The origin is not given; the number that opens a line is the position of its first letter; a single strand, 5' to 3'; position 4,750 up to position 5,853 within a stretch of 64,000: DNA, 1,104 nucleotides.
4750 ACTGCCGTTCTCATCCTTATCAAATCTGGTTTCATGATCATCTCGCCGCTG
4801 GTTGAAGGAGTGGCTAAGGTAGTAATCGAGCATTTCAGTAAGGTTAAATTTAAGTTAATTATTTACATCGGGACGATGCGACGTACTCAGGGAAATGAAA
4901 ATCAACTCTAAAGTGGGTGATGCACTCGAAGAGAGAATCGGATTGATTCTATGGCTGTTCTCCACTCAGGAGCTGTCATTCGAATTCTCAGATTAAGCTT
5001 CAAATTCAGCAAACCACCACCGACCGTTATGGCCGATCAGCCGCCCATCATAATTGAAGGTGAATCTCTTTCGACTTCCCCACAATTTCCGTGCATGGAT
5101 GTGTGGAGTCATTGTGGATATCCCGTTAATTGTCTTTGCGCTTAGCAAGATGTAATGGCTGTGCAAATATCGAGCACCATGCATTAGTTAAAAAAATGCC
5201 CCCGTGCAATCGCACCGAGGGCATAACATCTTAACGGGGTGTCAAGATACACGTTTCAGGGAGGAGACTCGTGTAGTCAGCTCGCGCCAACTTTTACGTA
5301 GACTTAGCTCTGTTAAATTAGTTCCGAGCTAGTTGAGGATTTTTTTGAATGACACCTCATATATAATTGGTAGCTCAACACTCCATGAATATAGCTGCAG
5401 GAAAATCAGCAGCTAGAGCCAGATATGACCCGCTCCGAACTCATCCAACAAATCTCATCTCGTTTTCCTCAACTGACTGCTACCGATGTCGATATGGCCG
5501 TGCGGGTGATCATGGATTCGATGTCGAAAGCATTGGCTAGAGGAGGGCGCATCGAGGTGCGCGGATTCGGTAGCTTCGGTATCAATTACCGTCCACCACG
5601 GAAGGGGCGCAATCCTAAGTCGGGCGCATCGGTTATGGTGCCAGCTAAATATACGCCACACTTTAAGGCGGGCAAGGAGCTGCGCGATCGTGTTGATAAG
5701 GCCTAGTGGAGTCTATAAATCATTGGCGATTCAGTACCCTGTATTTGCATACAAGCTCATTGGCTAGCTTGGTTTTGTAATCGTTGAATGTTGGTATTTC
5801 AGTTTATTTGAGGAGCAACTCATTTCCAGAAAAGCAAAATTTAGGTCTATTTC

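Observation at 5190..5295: Structured sRNA with a CUCCUCCC hairpin loop, supported by compensatory changes between two copies (copy A)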

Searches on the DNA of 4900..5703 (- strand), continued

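Call 87: search_with_rna_model(model_id=R1, sources=[L031, L032], max_evalue=1, show_alignments=2)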
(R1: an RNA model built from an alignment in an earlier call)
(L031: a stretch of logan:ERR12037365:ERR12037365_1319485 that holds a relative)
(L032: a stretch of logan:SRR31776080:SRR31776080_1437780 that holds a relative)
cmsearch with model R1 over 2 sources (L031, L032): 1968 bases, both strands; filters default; matches with E-value up to 1: 1.
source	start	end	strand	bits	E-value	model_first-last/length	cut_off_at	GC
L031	1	53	-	43.3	6.9e-11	1-54/109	3'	0.53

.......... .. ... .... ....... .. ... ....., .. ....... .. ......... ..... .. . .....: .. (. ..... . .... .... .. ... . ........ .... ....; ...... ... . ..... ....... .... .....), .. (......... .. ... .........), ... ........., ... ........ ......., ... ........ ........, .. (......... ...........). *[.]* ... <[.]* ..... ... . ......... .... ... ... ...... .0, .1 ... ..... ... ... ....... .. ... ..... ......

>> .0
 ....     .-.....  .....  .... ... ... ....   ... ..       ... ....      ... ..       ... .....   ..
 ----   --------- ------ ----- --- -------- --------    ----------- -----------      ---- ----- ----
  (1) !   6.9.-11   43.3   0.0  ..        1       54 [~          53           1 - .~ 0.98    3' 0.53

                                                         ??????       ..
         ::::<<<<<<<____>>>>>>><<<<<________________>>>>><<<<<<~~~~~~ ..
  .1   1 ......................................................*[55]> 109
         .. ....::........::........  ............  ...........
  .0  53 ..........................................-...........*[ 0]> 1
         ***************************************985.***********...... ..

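Call 90: search_with_rna_model(model_id=R1, source=window, filters=off, max_evalue=5)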
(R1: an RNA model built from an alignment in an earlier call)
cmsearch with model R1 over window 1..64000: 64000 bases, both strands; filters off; matches with E-value up to 5: 11.
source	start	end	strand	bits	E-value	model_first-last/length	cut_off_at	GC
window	5188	5296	-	135.1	6.4e-33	1-109/109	no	0.5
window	22762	22870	+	121.6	1.8e-29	1-109/109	no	0.54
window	26504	26588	-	10.8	0.49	1-109/109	no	0.4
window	47900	47977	-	10.7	0.51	1-109/109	no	0.5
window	16350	16428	-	10.7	0.51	1-109/109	no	0.43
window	22836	22862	-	10.5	0.58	73-99/109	no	0.67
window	16371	16452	+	9.6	0.96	1-109/109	no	0.43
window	950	1057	-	8.5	1.9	1-109/109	no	0.43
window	1411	1497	+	7.6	3.2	1-109/109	no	0.47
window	5313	5370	+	7.4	3.5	1-109/109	no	0.31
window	12000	12079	-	7.4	3.6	1-109/109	no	0.57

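Call 96: search_rna_families(sources=[L030, L016, L028], threshold=evalue, max_evalue=0.05)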
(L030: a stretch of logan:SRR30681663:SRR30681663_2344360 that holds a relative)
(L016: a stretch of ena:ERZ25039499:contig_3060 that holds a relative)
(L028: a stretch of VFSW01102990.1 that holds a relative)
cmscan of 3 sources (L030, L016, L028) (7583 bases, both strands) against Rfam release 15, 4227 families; matches with E-value up to 0.05: 3.
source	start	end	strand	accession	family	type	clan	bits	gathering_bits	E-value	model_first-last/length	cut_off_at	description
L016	171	255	-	RF02837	anti-hemB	Gene; sRNA;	-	43.8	49.5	7.2e-08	1-81/81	no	Burkholderia RNA 7 (anti-hemB)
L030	177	261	-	RF02837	anti-hemB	Gene; sRNA;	-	41.9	49.5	2.6e-07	1-81/81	no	Burkholderia RNA 7 (anti-hemB)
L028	1864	1949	-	RF02837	anti-hemB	Gene; sRNA;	-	36.1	49.5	1.1e-05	1-81/81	no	Burkholderia RNA 7 (anti-hemB)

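Call 104: search_dna_similar(query=window:5017-5330:-, collection=phages, mode=distant, max_evalue=1, max_rows=10)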
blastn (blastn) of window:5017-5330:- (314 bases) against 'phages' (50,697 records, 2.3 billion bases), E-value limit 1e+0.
No match.
